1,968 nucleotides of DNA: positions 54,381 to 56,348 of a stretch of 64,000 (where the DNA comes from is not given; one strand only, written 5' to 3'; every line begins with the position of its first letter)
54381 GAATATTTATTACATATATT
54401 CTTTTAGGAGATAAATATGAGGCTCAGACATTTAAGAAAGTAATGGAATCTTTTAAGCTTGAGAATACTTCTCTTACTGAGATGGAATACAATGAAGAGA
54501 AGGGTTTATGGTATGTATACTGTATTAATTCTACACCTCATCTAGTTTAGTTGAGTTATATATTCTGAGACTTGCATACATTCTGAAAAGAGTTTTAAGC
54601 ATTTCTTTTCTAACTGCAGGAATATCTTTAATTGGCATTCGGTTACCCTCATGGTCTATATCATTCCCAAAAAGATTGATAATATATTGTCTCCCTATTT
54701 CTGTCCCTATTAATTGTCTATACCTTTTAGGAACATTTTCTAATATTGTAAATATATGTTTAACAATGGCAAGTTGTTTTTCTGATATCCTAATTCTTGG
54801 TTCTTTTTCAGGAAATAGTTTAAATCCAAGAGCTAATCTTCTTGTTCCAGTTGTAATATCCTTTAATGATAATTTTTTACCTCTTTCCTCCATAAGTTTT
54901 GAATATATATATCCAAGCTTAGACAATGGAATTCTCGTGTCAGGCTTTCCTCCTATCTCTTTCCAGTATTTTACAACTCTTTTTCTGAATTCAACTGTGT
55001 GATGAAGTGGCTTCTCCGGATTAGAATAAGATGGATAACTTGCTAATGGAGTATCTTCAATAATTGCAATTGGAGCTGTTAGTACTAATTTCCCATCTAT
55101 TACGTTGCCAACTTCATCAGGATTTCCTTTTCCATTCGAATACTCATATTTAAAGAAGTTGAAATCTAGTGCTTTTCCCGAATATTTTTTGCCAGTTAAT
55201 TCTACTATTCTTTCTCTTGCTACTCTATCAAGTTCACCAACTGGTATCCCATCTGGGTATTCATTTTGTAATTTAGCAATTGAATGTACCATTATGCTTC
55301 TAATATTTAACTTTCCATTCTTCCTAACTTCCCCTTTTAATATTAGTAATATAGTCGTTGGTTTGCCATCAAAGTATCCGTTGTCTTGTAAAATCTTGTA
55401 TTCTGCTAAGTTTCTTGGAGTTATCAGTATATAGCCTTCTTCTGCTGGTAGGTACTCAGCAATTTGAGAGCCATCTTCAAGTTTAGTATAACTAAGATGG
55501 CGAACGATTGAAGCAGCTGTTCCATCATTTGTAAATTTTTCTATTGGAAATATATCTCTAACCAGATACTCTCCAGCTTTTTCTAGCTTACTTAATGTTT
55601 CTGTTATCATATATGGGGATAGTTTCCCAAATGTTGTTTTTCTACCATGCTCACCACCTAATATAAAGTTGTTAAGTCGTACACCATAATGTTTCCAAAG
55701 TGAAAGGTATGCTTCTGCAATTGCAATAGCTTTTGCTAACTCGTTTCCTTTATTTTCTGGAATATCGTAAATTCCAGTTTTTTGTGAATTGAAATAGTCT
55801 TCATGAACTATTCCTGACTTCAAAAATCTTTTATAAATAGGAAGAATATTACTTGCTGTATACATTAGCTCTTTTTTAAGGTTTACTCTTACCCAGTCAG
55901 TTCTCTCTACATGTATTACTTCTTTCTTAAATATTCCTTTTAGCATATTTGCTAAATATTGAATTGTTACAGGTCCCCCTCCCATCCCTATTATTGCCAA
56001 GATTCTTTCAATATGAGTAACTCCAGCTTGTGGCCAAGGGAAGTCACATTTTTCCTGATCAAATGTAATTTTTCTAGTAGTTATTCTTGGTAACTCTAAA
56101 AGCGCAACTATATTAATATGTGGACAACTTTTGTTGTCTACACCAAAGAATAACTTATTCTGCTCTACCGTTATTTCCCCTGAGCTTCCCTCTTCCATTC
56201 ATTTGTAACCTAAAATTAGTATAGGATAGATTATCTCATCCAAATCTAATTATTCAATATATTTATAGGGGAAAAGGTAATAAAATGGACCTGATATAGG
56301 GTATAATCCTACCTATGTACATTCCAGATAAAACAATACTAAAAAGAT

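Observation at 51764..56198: Pair of diverged ~550-aa paralogs of unknown function, plus a possible remnant of a third copy, flanking a histidine-phosphatase gene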

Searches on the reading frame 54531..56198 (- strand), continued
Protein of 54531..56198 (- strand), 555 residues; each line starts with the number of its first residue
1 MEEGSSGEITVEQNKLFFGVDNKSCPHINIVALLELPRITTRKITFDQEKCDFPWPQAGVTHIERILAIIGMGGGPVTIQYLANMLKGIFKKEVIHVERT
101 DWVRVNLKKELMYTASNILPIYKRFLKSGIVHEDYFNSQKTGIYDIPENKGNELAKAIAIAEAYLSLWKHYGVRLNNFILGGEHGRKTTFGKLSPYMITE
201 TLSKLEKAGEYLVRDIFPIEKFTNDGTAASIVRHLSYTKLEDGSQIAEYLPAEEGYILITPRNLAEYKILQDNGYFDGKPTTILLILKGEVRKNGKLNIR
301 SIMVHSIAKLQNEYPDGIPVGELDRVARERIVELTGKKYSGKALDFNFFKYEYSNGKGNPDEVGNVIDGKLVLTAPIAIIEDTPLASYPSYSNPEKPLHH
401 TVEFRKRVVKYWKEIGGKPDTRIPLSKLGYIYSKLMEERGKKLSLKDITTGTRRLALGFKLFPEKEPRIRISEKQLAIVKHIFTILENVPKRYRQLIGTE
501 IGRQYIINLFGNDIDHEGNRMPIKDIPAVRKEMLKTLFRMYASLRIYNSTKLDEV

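Call 38: fold_search(model_id=the predicted structure, library=pdb)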
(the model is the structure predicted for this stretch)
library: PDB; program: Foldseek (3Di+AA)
matches with E <= 10: 164; with E <= 0.001: 0
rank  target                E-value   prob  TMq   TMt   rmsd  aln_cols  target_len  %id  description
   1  6fie                  3.2e-01  0.08  0.10  0.18  29.0       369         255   12  Crystallographic structure of calcium loaded Calbindin-D28K. (released 2018-10-10)
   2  9va7_H                3.4e-01  0.06  0.08  0.10  35.1       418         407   10  Crystal structure of legionella effector Lem17 in complex with IP6 (released 2026-01-21)
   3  9va7_B                3.8e-01  0.05  0.08  0.10  35.0       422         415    9  Crystal structure of legionella effector Lem17 in complex with IP6 (released 2026-01-21)
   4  9va7_F                4.2e-01  0.04  0.08  0.10  31.9       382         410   10  Crystal structure of legionella effector Lem17 in complex with IP6 (released 2026-01-21)
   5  9va7_C                4.4e-01  0.05  0.09  0.10  36.0       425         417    9  Crystal structure of legionella effector Lem17 in complex with IP6 (released 2026-01-21)
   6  9va7_G                6.0e-01  0.04  0.09  0.11  35.4       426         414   10  Crystal structure of legionella effector Lem17 in complex with IP6 (released 2026-01-21)
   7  6qb8_H                6.7e-01  0.02  0.08  0.08  30.3       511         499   11  Human CCT:mLST8 complex (released 2019-07-03)
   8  4q6r_A                7.0e-01  0.02  0.07  0.08  35.1       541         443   13  Crystal structure of human sphingosine-1-phosphate lyase in complex with inhibitor 6-[(2R)-4-(4-benzyl-7-chlorophthala (released 2014-05-21)
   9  3mau_B                7.4e-01  0.02  0.08  0.09  32.6       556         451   11  Crystal structure of StSPL in complex with phosphoethanolamine (released 2010-08-18)
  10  3cg1_A                7.8e-01  0.03  0.08  0.13  21.9       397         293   10  Crystal structure of P. furiosus periplasmic binding protein ModA/WtpA with bound tungstate (released 2009-03-10)
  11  3cg3                  9.1e-01  0.03  0.07  0.11  19.7       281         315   12  Crystal structure of P. horikoshii periplasmic binding protein ModA/WtpA with bound tungstate (released 2009-03-10)
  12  9va7_D                9.1e-01  0.03  0.08  0.10  34.2       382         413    8  Crystal structure of legionella effector Lem17 in complex with IP6 (released 2026-01-21)
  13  3gcz                  1.3e+00  0.02  0.07  0.13  24.9       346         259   11  Yokose virus Methyltransferase in complex with AdoMet (released 2009-03-24)
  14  7zkq_C                1.3e+00  0.02  0.07  0.09  36.8       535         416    9  Early Pp module assembly intermediate of complex I (released 2022-11-23)
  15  9b0x_G                1.3e+00  0.03  0.09  0.13  25.4       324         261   10  Artemia franciscana ATP synthase state 2 (composite structure), pH 7.0 (released 2025-03-26)
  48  4h9q_C                4.4e+00  0.02  0.07  0.16  37.0       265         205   13  Complex structure 4 of DAXX(E225A)/H3.3(sub5)/H4 (released 2012-10-17)
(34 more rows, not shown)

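Call 43: fold_search(model_id=the predicted structure, library=viral)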
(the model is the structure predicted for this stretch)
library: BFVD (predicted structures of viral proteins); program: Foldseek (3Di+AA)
matches with E <= 10: 181; with E <= 0.001: 0
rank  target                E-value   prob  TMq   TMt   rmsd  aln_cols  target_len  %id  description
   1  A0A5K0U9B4            6.5e-02  0.04  0.08  0.07  37.0       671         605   12  Sphingosine-1-phosphate lyase [Yasminevirus sp. GU-2018]
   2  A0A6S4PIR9            6.9e-02  0.04  0.07  0.06  42.8       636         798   10  Uncharacterized protein [uncultured phage_MedDCM-OCT-S31-C1]
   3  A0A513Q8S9            1.2e-01  0.04  0.08  0.05  31.4       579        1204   12  (no name in the UniProt tables at hand)
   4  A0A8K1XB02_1          1.2e-01  0.04  0.07  0.05  34.9       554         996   12  (no name in the UniProt tables at hand)
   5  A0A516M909            1.4e-01  0.03  0.07  0.06  46.2       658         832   10  (no name in the UniProt tables at hand)
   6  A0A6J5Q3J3            1.8e-01  0.07  0.10  0.13  26.3       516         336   10  Uncharacterized protein [uncultured Caudovirales phage]
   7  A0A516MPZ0            2.3e-01  0.04  0.08  0.08  51.1       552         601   14  (no name in the UniProt tables at hand)
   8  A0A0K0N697            3.0e-01  0.11  0.12  0.15  32.8       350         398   12  PD-(D/E)XK endonuclease-like domain-containing protein [Tsukamurella phage TIN4]
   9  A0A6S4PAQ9            3.1e-01  0.02  0.07  0.07  35.0       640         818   10  Uncharacterized protein [uncultured phage_MedDCM-OCT-S37-C6]
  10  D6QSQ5                3.5e-01  0.05  0.10  0.08  30.4       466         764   11  Uncharacterized protein [Verticillium dahliae chrysovirus 1]
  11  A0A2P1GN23            5.3e-01  0.03  0.08  0.09  36.0       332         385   11  Nucleoprotein [Wenling tonguesole paramyxovirus]
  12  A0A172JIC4            6.2e-01  0.02  0.07  0.10  39.9       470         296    8  Uncharacterized protein [Bacillus phage AR9]
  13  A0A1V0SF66            6.5e-01  0.01  0.07  0.04  33.8       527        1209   10  Uncharacterized protein [Hokovirus HKV1]
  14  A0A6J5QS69            6.9e-01  0.18  0.11  0.23  16.7       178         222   14  Uncharacterized protein [uncultured Caudovirales phage]
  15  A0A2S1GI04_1          6.9e-01  0.01  0.06  0.05  41.9       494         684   13  RNA-directed RNA polymerase L [Human parainfluenza 2 virus]
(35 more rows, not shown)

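Call 64: search_protein_families(library=padloc, alignment_id=A2, max_evalue=10)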
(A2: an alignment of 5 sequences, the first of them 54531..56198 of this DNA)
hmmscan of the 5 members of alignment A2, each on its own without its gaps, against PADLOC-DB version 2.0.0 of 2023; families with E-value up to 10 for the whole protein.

A. member 1, window:54531-56198:- (555 aa): 0 families

B. families by the number of members that match (of 5 scanned): 1 family
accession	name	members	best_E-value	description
PDLC04903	PDC-S09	1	0.018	-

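Call 65: search_protein_families(library=phrogs, alignment_id=A2, max_evalue=10)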
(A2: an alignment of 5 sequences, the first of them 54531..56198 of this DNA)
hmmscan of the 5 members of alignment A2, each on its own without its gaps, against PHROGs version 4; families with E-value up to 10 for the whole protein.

A. member 1, window:54531-56198:- (555 aa): 0 families

B. families by the number of members that match (of 5 scanned): 7 families
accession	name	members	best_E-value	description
phrog_8339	-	1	0.062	-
phrog_19399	-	1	0.1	-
phrog_28883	-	1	0.16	-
phrog_29542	-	1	0.26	-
phrog_30608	-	1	0.26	-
phrog_16583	-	1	0.28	-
phrog_24737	-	1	0.3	-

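Call 66: search_dna_similar(query=window:54531-56198:-, collection=phages, mode=protein, max_evalue=0.01, max_rows=5)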
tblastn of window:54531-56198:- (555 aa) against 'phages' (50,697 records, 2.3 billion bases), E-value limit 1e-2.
No match.

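Call 68: find_related_loci(query=A2, collection=viral_contigs, flank=5000)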
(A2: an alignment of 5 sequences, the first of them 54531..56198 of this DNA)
Query A2 (555 aa) in viral_contigs; peptide patterns used: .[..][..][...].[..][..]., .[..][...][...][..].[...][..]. (x = any residue, [..] = any of these).
192 stretches matched a pattern, but none encodes a relative of the query by tblastn (E <= 1e-3).
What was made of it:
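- On Phage- or plasmid-borne gene families: IMG/VR gave no relative (call 68).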

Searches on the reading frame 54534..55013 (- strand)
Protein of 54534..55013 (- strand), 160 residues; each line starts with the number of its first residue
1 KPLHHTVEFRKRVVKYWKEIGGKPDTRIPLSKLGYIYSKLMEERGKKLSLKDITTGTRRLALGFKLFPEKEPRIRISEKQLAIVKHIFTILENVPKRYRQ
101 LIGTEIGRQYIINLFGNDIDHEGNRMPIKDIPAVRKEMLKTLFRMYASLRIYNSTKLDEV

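Call 60: search_protein_families(library=pfam, proteins=[window:54534-55013:-], max_evalue=10)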
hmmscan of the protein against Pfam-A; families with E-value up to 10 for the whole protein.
window:54534-55013:- (160 aa): 1 family
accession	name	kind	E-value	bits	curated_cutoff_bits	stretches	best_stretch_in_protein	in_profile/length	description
PF22296.2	bAvd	-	0.079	13.9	40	1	77-156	4-85/107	bAvd-like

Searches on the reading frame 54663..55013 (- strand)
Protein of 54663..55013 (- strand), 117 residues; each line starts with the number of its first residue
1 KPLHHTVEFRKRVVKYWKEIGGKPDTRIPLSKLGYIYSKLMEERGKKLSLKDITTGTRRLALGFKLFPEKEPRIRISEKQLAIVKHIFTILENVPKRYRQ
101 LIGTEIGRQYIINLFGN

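Call 82: search_solved_structures(query=A3, max_evalue=10)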
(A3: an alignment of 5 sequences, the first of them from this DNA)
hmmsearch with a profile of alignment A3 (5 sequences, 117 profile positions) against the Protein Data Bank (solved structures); distinct sequences matched with E-value up to 10: 2.
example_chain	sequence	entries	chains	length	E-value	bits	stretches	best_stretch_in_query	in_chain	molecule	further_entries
6m3d_C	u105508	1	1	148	0.32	14.5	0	67-89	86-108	Segmentation polarity homeobox protein engrailed,Segmentation polarity homeobox protein en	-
3f6z_B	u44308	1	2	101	1.2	12.7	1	13-63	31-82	Putative uncharacterized protein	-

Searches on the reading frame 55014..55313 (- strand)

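Call 60: search_protein_families(library=pfam, proteins=[window:55014-55313:-], max_evalue=10)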
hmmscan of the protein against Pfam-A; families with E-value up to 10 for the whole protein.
window:55014-55313:- (100 aa): 1 family
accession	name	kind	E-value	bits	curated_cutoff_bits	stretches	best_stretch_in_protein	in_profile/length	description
PF21233.3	RIOX1_C_WH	-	0.22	11.9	27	1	2-42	76-116/129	Ribosomal oxygenase 1, C-terminal winged helix domain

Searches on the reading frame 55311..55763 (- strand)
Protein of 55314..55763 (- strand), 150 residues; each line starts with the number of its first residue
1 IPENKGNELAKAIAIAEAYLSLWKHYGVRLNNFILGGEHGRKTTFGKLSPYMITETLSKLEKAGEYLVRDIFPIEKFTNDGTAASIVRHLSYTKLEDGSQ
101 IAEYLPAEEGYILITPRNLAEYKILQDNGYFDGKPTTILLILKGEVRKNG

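Call 60: search_protein_families(library=pfam, proteins=[window:55314-55763:-], max_evalue=10)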
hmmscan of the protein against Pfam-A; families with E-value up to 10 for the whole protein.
window:55314-55763:- (150 aa): 0 families

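Call 83: search_solved_structures(query=A4, max_evalue=10)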
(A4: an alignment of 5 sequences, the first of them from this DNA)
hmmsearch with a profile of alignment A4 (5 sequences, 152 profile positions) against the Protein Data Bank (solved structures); distinct sequences matched with E-value up to 10: 1.
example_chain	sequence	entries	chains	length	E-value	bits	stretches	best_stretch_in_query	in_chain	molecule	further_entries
2d59_A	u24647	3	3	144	0.76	13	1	59-124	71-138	hypothetical protein PH1109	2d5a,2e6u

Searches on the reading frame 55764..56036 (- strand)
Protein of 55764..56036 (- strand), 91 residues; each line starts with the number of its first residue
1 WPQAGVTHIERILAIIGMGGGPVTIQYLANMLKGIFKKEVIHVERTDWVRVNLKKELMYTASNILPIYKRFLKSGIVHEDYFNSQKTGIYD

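Call 60: search_protein_families(library=pfam, proteins=[window:55764-56036:-], max_evalue=10)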
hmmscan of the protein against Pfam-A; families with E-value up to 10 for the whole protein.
window:55764-56036:- (91 aa): 1 family
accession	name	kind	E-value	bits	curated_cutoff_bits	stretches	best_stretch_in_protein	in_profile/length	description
PF00326.27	Peptidase_S9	-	0.087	12.7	22.6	1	13-61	66-114/213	Prolyl oligopeptidase family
